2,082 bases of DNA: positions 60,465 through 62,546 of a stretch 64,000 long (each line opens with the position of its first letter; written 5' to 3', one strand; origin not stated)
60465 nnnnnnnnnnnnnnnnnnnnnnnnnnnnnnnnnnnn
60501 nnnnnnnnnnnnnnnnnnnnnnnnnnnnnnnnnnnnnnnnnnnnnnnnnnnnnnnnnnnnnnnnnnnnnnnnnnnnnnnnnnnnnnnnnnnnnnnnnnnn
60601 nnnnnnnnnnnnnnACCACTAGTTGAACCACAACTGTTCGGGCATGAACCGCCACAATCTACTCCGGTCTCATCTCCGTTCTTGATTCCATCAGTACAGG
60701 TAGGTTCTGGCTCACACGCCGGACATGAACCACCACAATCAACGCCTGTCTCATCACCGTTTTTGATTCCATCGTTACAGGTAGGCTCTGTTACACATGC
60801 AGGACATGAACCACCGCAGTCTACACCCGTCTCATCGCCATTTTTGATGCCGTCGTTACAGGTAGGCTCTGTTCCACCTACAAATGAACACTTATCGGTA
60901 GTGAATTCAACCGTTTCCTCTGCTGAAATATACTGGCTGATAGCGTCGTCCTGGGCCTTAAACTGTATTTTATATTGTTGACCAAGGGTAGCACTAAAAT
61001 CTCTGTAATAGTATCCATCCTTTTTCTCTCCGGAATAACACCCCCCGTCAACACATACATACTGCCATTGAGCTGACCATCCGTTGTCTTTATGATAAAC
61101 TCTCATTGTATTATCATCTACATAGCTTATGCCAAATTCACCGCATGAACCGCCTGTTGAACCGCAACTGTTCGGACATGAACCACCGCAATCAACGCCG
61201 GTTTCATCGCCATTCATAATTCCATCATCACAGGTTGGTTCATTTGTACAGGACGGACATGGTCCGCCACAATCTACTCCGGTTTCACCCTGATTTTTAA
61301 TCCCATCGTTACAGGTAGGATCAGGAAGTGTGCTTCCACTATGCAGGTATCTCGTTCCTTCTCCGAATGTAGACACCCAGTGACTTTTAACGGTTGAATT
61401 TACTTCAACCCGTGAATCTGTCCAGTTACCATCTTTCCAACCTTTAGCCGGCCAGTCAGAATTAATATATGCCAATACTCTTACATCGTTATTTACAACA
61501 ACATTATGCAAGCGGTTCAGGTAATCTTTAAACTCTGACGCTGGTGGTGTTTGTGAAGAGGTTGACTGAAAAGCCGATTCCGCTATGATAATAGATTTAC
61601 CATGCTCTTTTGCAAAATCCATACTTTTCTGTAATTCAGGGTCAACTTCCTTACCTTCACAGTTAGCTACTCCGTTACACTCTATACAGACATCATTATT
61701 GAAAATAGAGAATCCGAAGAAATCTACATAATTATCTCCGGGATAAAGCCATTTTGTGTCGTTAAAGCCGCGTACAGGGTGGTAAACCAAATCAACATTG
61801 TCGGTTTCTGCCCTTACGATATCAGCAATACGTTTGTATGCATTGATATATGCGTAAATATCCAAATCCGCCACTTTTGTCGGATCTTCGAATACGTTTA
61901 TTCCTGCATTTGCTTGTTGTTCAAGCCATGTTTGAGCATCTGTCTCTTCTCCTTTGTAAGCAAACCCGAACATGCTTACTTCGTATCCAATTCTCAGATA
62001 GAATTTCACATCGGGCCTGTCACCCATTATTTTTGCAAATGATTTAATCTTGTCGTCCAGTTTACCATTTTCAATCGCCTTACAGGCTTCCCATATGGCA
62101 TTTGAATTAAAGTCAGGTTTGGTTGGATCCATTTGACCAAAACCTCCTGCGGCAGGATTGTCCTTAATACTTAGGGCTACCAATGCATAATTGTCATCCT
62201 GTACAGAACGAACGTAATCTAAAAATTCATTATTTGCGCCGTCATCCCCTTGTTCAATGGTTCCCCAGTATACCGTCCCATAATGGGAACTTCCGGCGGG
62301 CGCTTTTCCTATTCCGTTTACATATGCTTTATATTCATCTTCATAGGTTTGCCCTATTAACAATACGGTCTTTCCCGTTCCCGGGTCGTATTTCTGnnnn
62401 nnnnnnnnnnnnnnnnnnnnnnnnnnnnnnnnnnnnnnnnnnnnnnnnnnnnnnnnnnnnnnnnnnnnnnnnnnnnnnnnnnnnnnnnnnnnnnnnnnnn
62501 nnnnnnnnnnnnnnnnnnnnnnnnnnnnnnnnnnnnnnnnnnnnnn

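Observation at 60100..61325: Arrays of ~25-aa four-Cys mini-modules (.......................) bracketing a Cys-capped ~95-aa X domain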

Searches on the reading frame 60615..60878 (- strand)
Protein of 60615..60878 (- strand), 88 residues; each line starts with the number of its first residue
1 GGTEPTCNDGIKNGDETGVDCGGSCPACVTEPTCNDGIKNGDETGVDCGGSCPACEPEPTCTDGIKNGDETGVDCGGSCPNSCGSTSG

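Call 11: search_protein_families(library=pfam, proteins=[window:60618-60869:-], max_evalue=10)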
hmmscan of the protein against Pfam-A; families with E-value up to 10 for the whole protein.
seq(84 aa): 3 families
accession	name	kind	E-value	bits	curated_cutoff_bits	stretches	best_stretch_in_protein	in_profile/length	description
PF18884.5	TSP3_bac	-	0.051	13.9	25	0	5-13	4-12/22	Bacterial TSP3 repeat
PF12147.14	Methyltransf_20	-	0.37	10.3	21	0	30-48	60-78/309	Putative methyltransferase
PF12669.12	FeoB_associated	-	0.44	11.3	27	2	36-58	25-43/44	FeoB-associated Cys-rich membrane protein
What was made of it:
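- On PF11617 MopE-like / TSP3-type acidic repeats (mini-module): TSP3_bac E 0.051, 13.9 bits against a cut-off of 25 (call 11).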

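Call 15: find_homologous_proteins(query=window:60615-60878:-, max_evalue=0.001)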
Query seq(88 aa) (88 aa): 323 proteins with E <= 0.001 among 1182 candidates; the best 120 are listed.
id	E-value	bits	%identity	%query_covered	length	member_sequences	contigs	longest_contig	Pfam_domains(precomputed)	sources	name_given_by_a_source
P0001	8.5e-25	105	59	84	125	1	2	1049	-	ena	-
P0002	9.1e-25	105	75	80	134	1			-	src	-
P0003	1.2e-24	105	70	60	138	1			-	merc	-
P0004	1.1e-23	101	68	89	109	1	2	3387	-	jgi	jgi:hypothetical protein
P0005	3.0e-21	94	59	84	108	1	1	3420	-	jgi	-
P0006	2.4e-19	88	72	76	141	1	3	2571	-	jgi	jgi:hypothetical protein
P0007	7.2e-19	86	49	59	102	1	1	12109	-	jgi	jgi:hypothetical protein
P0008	1.4e-17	82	61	58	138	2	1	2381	PF00090.26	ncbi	-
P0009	1.6e-17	82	71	88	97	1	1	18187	-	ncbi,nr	ncbi:MAG: hypothetical protein KC668_16195, partial [Myxococcales bacterium]|nr:hypothetical protein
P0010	2.2e-17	81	68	84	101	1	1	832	-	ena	-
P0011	4.6e-17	80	66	84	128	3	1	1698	-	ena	-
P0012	4.7e-17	80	67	93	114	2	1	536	-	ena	-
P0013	4.7e-16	77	61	85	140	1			-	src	-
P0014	1.3e-15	75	58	82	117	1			-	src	-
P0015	4.1e-15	74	63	90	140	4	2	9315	-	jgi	jgi:hypothetical protein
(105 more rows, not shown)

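Call 35: predict_structure(alignment_id=A2)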
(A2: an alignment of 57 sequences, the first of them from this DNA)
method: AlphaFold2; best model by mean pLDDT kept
length: 82 residues; sequences in the alignment: 57
mean_pLDDT: 79.4   pTM: 0.55
mean pLDDT of the five models: 79.4, 50.6, 50.3, 47.3, 47.2
residues with pLDDT >= 90: 0; 70-90: 77; 50-70: 4; < 50: 1
segments of 3 or more residues with pLDDT < 50: none
pLDDT, mean of each block of 10 residues (from residue 1): 73 83 81 82 84 78 78 81 54
secondary structure, 60 per line:
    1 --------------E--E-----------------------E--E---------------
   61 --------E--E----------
elements in order:
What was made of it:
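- On Any solved structure (mini-module): The model is only of moderate quality (call 35).
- AF2 gives small loops with no regular secondary structure (best model pLDDT 79, call 35). Four of the five AF2 models of the triple module had pLDDT about 50 (call 35).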

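Call 40: fold_search(model_id=the predicted structure, library=pdb)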
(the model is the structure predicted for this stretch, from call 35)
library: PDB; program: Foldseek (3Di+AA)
matches with E <= 10: 0; with E <= 0.001: 0
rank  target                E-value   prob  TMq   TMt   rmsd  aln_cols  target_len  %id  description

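Call 49: search_protein_representatives(alignment_id=A2)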
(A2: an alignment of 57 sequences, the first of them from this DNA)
Query: 57 sequences, 75 profile positions. Proteins with E-value up to 0.001 (for the whole library): 8215; up to 1e-10: 3758; up to 1e-30: 769. The best 150 are listed.
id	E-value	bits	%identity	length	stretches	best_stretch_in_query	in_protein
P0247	0.0e+00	2128.2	-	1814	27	2-74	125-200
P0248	0.0e+00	2024.5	-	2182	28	3-74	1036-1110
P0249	0.0e+00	1259.7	-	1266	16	2-74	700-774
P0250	1.0e-255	842.9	-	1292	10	2-74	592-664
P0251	8.0e-199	660.6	-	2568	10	3-74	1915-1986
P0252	8.8e-171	570.7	-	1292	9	2-74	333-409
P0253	2.3e-167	559.8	-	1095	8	3-74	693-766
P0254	1.9e-162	544.0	-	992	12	3-74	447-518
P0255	1.3e-156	525.3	-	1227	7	2-74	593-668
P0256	1.1e-151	509.5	-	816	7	2-74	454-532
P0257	6.8e-139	468.5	-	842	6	2-74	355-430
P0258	5.1e-137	462.5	-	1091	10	2-74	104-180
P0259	8.1e-131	442.7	-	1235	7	2-74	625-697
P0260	6.3e-130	439.8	-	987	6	2-74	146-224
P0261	2.1e-124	422.1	-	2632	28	2-74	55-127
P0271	6.1e-112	382.2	-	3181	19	3-74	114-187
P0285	9.9e-96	330.2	-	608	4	2-74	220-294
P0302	2.5e-85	296.9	-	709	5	2-72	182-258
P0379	1.7e-62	223.7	-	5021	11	2-59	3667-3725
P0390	1.8e-60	217.2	-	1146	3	2-73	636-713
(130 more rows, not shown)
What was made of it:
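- More than 8000 clusters carry the module (call 49).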

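Call 55: search_protein_families(library=pfam, alignment_id=A6, max_evalue=0.0001)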
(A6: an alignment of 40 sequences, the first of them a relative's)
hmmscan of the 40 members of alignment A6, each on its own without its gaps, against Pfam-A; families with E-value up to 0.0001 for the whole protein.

A. member 1, P0256 (816 aa): 2 families
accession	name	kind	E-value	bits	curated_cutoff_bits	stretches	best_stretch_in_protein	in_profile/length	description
PF00188.32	CAP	-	1.6e-40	139.1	21.1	2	598-704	1-106/117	Cysteine-rich secretory protein family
PF18962.6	Por_Secre_tail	-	1.3e-11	45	27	1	744-815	2-71/75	Secretion system C-terminal sorting domain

B. families by the number of members that match (of 40 scanned): 35 families (the first 25 are shown)
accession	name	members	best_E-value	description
PF18962.6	Por_Secre_tail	7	1.7e-14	Secretion system C-terminal sorting domain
PF05572.19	Peptidase_M43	4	1.4e-18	Pregnancy-associated plasma protein-A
PF13620.12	CarboxypepD_reg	3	6.7e-16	Carboxypeptidase regulatory-like domain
PF00754.31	F5_F8_type_C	2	4.9e-09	F5/8 type C domain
PF00331.26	Glyco_hydro_10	1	3.9e-57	Glycosyl hydrolase family 10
PF00188.32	CAP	1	1.6e-40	Cysteine-rich secretory protein family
PF25390.1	WD40_RLD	1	2.3e-32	RCC1-like domain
PF14312.12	FG-GAP_2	1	3e-32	FG-GAP repeat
PF00264.25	Tyrosinase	1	2.1e-31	Common central domain of tyrosinase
PF13540.12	RCC1_2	1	4.7e-28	Regulator of chromosome condensation (RCC1) repeat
PF24517.2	CBM96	1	1.6e-20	Carbohydrate-binding module family 96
PF00041.27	fn3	1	1.7e-17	Fibronectin type III domain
PF20009.4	GEVED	1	3.3e-16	GEVED domain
PF00691.25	OmpA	1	1.3e-15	OmpA family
PF22633.2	F5_F8_type_C_2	1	2.7e-13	NedA-like, galactose-binding domain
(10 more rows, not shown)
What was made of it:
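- Partners among 40 of the top hits include Por_Secre_tail, Peptidase_M43, CarboxypepD_reg, GH10, CAP, tyrosinase, fn3, OmpA, LRR and DUF6252 (call 55). Some other carriers are glycan-active enzymes or modules (GH10, CBM96, F5/8C; call 55). Most partner domains have nothing to do with glycans (M43 and M12 peptidases, CAP, tyrosinase, OmpA, LRR, RCC1; call 55).
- Tried and rejected: All 40 module-rich homologues scanned lacked any shared family that covers the module (call 55).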

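Call 57: list_cluster_members(proteins=[P0247, P0248, P0251, P0254, P0261, P0271, P0285, P0302, P0379, P0390])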
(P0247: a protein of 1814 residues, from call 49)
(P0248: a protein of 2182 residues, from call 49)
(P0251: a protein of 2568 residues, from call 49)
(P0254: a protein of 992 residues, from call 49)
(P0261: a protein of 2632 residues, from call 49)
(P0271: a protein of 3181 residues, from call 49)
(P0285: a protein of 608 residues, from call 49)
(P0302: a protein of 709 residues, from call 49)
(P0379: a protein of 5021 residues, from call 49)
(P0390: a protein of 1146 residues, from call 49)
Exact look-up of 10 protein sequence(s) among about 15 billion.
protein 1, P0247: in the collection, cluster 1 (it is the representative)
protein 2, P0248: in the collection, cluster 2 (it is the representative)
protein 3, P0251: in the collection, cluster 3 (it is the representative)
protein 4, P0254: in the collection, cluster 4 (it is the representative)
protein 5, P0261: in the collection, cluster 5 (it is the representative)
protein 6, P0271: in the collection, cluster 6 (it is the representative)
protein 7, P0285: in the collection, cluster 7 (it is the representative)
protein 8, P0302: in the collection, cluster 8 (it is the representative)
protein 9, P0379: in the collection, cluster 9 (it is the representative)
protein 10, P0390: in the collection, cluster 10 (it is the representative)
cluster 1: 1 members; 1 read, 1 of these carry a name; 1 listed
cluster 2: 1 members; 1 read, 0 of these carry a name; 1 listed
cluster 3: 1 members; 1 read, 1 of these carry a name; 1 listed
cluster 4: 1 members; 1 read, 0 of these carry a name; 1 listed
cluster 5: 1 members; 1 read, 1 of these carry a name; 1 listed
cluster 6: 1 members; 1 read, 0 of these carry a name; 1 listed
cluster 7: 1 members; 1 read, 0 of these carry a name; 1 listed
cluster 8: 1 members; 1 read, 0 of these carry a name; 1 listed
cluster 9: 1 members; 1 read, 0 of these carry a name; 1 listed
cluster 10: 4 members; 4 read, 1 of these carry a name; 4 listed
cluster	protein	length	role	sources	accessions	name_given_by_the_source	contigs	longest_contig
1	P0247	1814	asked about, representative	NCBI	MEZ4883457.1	MAG: T9SS type A sorting domain-containing protein [Chitinophagales bacterium]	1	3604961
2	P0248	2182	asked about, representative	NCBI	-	-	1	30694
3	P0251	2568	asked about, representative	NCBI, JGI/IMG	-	alpha-tubulin suppressor-like RCC1 family protein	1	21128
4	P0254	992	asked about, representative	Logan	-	-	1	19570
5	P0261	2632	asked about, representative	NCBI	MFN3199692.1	MAG: IPT/TIG domain-containing protein [Bradymonadia bacterium]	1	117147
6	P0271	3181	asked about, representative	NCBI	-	-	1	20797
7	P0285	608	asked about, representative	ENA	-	-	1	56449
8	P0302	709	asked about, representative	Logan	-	-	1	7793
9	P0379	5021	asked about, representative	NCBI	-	-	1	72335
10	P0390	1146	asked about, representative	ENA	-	-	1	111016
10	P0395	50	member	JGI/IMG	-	hypothetical protein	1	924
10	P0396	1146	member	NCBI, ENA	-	-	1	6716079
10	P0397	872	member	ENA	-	-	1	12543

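Call 72: fold_search(model_id=the predicted structure, library=viral)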
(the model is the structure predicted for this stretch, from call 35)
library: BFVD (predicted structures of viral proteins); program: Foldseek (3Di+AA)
matches with E <= 10: 0; with E <= 0.001: 0
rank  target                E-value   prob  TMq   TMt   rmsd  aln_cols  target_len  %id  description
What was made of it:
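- On Any solved structure (mini-module): Foldseek of the AF2 triple-module model gives 0 hits in the PDB and 0 in BFVD (calls 40, 72).
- Tried and rejected: Foldseek of the AF2 triple-module model found 0 hits in the PDB and 0 in BFVD (calls 40, 72).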

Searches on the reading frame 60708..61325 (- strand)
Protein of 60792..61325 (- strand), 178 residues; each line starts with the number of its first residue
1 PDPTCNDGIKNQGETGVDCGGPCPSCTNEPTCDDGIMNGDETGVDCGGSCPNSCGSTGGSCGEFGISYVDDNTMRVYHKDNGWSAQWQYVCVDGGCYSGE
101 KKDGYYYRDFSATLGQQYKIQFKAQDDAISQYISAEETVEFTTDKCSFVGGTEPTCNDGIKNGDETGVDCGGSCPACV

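Call 25: find_homologous_proteins(query=window:60792-61325:-, max_evalue=0.001)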
Query seq(178 aa) (178 aa): 761 proteins with E <= 0.001 among 5421 candidates; the best 120 are listed.
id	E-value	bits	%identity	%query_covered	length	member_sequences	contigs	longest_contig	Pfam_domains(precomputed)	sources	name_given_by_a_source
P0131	2.4e-43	167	65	32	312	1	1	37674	PF19765.5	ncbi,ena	-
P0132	2.6e-33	134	66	31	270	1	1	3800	-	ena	-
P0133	1.0e-31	129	65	30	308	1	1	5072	-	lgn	-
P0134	2.7e-31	127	74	28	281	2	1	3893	PF19765.5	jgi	-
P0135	3.3e-29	120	73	28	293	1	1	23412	-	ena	-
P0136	6.3e-29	119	63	29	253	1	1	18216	PF19765.5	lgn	-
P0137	4.0e-28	117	71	29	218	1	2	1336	-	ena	-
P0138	4.3e-28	117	69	27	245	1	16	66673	-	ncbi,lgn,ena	-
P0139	6.4e-28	116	61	30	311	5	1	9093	-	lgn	-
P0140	1.6e-27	115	61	30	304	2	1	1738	-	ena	-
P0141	1.9e-27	115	41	61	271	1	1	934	PF19765.5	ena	-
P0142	4.9e-27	113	50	49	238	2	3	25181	-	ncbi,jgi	ncbi:MAG: hypothetical protein ACI94Y_000341 [Maribacter sp.]|jgi:hypothetical protein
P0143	7.8e-27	113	67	27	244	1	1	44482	-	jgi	-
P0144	1.3e-26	112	71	27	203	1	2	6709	-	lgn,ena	-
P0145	2.7e-26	111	69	29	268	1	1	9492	-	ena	-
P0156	9.3e-25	106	73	27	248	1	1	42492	PF00963.25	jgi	jgi:hypothetical protein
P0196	1.9e-19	89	73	26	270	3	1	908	PF00963.25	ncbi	ncbi:MAG: cohesin domain-containing protein, partial [Bacteroidota bacterium]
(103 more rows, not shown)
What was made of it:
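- Two homologues combine the module with a cohesin domain (P0156, P0196; call 25).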

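Call 53: predict_structure(alignment_id=A3)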
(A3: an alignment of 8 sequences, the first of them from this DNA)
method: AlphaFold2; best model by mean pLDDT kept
length: 206 residues; sequences in the alignment: 8
mean_pLDDT: 63.0   pTM: 0.47
mean pLDDT of the five models: 63.0, 61.0, 57.1, 56.5, 55.3
residues with pLDDT >= 90: 41; 70-90: 40; 50-70: 32; < 50: 93
segments of 3 or more residues with pLDDT < 50: 1-4, 21-42, 44-58, 151-162, 164-184, 190-192, 196-206
pLDDT, mean of each block of 10 residues (from residue 1): 50 50 39 44 43 43 88 92 78 94 89 94 79 89 75 43 45 40 47 49 42
secondary structure, 60 per line:
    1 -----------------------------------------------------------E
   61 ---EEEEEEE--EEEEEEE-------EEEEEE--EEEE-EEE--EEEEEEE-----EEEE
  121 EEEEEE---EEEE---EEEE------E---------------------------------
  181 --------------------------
elements in order: E64-70 E73-79 E87-92 E95-98 E100-102 E105-111 E117-126 E130-133 E137-140
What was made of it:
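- On CBM31 (X domain): AF2 core pLDDT about 90 (call 53).
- In the CBM31 unit model the module regions score pLDDT below 50, so that model shows no confident packing onto CBM31, but it cannot exclude it either (call 53).
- Tried and rejected: The modules scored pLDDT below 50, so the model says nothing about packing beyond showing no confident contact (call 53).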

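Call 67: fold_search(model_id=the predicted structure, library=pdb)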
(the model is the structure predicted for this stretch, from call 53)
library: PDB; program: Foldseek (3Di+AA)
matches with E <= 10: 1467; with E <= 0.001: 5
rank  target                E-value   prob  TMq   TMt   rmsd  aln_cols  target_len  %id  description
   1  2cov_D                5.9e-10  1.00  0.39  0.86   4.1        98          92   39  Crystal structure of CBM31 from beta-1,3-xylanase (released 2005-09-13)
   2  2cov_F                1.1e-09  1.00  0.39  0.89   1.3        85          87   42  Crystal structure of CBM31 from beta-1,3-xylanase (released 2005-09-13)
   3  2cov_I                1.4e-09  1.00  0.39  0.89   1.3        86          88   42  Crystal structure of CBM31 from beta-1,3-xylanase (released 2005-09-13)
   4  2cov_G                1.5e-09  1.00  0.39  0.89   1.4        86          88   42  Crystal structure of CBM31 from beta-1,3-xylanase (released 2005-09-13)
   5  5t7a_A                1.7e-04  1.00  0.32  0.64   3.0        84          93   17  Crystal structure of Br derivative BhCBM56 (released 2017-08-23)
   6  3pe9_A                1.1e-03  1.00  0.27  0.51   6.3        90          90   14  Structures of Clostridium thermocellum CbhA fibronectin(III)-like modules (released 2011-11-23)
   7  3aqy_B                1.1e-03  1.00  0.33  0.63   4.6       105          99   15  Crystal structure of Plodia interpunctella beta-GRP/GNBP3 N-terminal domain (released 2011-06-22)
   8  3aqz_B                1.4e-03  1.00  0.31  0.56   3.5        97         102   15  Crystal structure of Plodia interpunctella beta-GRP/GNBP3 N-terminal domain with laminarihexaoses (released 2011-06-22)
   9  3aqy_A                2.3e-03  1.00  0.32  0.62   3.8       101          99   16  Crystal structure of Plodia interpunctella beta-GRP/GNBP3 N-terminal domain (released 2011-06-22)
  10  1ug9                  2.6e-03  1.00  0.28  0.07   3.9        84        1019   23  Crystal Structure of Glucodextranase from Arthrobacter globiformis I42 (released 2003-12-09)
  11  3aqx_B                2.6e-03  1.00  0.31  0.57   4.5        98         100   16  Crystal structure of Bombyx mori beta-GRP/GNBP3 N-terminal domain with laminarihexaoses (released 2011-06-22)
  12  3aqz_A                2.6e-03  1.00  0.30  0.57   4.4       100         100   14  Crystal structure of Plodia interpunctella beta-GRP/GNBP3 N-terminal domain with laminarihexaoses (released 2011-06-22)
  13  1va9_MODEL_1_A        2.9e-03  1.00  0.32  0.50  14.8       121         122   13  Solution structure of the second FNIII domain of DSCAML1 protein (released 2005-02-22)
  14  2n1k_MODEL_1_A        2.9e-03  1.00  0.29  0.49   5.6        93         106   15  Structure of the Third Type III Domain from Human Fibronectin (released 2015-11-11)
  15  2ox5_Y                3.1e-03  1.00  0.25  0.40   7.3        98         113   15  The SoxYZ complex of Paracoccus pantotrophus (released 2007-05-22)
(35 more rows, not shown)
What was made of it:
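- On CBM31 (X domain): Foldseek 2cov E 6e-10, TM 0.89, rmsd 1.3 A, 42% identity (call 67).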

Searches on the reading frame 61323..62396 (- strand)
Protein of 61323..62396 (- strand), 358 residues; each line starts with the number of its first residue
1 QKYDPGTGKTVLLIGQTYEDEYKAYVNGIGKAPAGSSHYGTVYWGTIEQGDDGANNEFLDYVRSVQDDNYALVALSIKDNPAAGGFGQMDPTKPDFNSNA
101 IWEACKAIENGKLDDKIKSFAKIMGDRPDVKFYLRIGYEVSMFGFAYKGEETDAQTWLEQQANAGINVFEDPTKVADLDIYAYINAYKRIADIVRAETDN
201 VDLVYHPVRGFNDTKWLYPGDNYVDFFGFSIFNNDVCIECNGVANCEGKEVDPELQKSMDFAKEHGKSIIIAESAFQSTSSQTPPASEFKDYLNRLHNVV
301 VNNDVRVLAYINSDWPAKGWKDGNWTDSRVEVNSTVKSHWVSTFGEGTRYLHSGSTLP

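Call 45: search_solved_structures(query=window:61323-62396:-, max_evalue=1)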
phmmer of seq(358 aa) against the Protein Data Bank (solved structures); distinct sequences matched with E-value up to 1: 4.
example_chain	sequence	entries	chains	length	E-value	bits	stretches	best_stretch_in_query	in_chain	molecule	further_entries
2ddx_A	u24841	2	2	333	2.6e-05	26.8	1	205-355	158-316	beta-1,3-xylanase | Beta-1,3-xylanase XYL4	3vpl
6q78_A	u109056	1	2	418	0.33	13.3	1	203-307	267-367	GH26C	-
5d4t_A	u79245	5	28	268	0.54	12.6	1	163-201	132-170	Uncharacterized protein MJ0489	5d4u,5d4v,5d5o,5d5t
1xta_A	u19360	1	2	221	0.86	11.9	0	14-45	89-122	Natrin 1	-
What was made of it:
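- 61341..62393 (-): N-terminal divergent GH26-like catalytic domain (about aa 25-375). It keeps the RIGYE and IAES motifs. PDB 2ddx E 2.6e-5 (call 45).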
